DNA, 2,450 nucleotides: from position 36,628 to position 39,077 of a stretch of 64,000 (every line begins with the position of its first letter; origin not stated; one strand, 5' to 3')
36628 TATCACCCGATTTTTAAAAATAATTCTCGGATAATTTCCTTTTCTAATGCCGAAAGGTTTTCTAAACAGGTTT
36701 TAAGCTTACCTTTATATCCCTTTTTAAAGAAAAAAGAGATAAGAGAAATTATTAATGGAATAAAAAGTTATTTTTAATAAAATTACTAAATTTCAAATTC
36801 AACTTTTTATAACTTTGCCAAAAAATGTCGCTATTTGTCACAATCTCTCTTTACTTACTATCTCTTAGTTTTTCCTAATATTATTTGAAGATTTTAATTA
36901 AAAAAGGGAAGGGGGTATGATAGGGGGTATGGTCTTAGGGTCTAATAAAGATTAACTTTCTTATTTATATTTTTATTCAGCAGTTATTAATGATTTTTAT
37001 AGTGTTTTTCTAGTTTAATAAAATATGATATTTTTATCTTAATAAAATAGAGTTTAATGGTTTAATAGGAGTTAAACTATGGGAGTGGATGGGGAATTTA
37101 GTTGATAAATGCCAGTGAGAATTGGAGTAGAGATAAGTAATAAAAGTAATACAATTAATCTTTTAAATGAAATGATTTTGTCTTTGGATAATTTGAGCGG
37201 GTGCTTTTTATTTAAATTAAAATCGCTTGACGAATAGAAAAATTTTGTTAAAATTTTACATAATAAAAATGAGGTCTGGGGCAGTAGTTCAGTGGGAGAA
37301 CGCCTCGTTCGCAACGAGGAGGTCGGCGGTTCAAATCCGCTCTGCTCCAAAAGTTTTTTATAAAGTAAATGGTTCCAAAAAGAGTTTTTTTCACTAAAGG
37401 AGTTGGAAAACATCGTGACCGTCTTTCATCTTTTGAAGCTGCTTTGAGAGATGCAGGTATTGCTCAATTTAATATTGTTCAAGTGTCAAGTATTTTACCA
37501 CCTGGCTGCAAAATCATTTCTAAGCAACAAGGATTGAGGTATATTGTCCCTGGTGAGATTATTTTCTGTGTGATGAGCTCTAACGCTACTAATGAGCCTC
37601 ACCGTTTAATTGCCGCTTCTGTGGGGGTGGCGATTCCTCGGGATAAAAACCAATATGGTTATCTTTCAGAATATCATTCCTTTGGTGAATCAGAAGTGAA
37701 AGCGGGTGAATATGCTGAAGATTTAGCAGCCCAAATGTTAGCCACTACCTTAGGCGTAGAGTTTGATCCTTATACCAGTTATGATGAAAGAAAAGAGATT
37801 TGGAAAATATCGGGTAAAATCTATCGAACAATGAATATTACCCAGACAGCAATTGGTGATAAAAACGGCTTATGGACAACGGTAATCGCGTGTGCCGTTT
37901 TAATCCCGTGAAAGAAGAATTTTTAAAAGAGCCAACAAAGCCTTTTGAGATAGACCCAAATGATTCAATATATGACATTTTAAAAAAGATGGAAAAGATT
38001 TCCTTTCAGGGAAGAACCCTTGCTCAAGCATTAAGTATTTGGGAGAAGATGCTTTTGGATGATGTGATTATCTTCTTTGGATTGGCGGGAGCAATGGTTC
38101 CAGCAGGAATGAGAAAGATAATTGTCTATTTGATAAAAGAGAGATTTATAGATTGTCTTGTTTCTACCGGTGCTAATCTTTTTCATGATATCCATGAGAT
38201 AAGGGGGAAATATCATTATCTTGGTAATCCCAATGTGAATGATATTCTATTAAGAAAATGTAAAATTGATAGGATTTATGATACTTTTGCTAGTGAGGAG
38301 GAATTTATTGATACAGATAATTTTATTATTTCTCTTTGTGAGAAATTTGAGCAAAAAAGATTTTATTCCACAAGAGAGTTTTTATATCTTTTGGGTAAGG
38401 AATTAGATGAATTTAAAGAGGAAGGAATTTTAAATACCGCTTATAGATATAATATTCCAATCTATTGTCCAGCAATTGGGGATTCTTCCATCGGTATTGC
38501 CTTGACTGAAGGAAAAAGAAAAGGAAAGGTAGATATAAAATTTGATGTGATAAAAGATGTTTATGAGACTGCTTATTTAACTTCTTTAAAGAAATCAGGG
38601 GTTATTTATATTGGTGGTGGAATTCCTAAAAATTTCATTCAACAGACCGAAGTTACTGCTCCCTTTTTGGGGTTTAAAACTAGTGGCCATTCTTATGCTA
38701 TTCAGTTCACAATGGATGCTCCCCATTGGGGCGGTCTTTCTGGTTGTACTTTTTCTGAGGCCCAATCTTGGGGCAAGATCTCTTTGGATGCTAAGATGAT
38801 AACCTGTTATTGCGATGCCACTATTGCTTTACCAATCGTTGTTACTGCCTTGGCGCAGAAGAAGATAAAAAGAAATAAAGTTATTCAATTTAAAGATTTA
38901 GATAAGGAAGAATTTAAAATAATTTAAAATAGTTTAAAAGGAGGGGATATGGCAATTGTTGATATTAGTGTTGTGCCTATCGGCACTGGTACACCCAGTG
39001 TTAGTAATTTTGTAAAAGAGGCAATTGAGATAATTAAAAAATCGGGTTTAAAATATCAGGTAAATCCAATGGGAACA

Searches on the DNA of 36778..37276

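Call 101: search_rna_families(source=window, start=36778, end=37276, threshold=evalue, max_evalue=1)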
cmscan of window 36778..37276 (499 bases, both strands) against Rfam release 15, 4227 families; matches with E-value up to 1: 2.
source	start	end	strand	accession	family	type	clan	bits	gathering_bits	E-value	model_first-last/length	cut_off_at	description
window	37211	37241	-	RF01358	CRISPR-DR39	Gene; CRISPR;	-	24.8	39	0.21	1-31/31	no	CRISPR RNA direct repeat element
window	36833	36912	+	RF02535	ODC_IRES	Cis-reg; IRES;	-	21.9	44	0.41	1-142/142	no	ODC internal ribosome entry site (IRES)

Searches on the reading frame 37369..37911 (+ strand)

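Call 74: search_protein_families(library=pfam, proteins=[window:37369-37911:+])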
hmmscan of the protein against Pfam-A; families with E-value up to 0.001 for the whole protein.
window:37369-37911:+ (180 aa): 1 family
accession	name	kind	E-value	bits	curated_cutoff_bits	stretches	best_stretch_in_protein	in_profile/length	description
PF01862.21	PvlArgDC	-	2.4e-63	213.3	22.7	1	2-179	1-161/161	Pyruvoyl-dependent arginine decarboxylase (PvlArgDC)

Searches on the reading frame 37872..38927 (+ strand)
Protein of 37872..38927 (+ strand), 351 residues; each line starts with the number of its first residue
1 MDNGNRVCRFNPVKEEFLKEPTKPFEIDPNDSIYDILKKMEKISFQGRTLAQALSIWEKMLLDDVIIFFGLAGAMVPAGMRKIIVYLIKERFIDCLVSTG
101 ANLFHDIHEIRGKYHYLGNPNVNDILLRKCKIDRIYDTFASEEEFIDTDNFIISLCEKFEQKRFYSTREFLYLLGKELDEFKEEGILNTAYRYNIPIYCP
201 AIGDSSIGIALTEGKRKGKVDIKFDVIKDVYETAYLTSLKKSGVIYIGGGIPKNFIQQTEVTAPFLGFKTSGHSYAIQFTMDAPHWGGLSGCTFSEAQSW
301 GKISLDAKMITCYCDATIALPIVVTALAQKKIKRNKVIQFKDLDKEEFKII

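Call 74: search_protein_families(library=pfam, proteins=[window:37872-38927:+])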
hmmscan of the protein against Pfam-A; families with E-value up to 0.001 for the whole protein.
window:37872-38927:+ (351 aa): 1 family
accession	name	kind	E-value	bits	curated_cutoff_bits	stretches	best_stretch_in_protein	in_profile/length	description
PF01916.23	DS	-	1.1e-95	320.7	27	1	36-326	2-287/288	Deoxyhypusine synthase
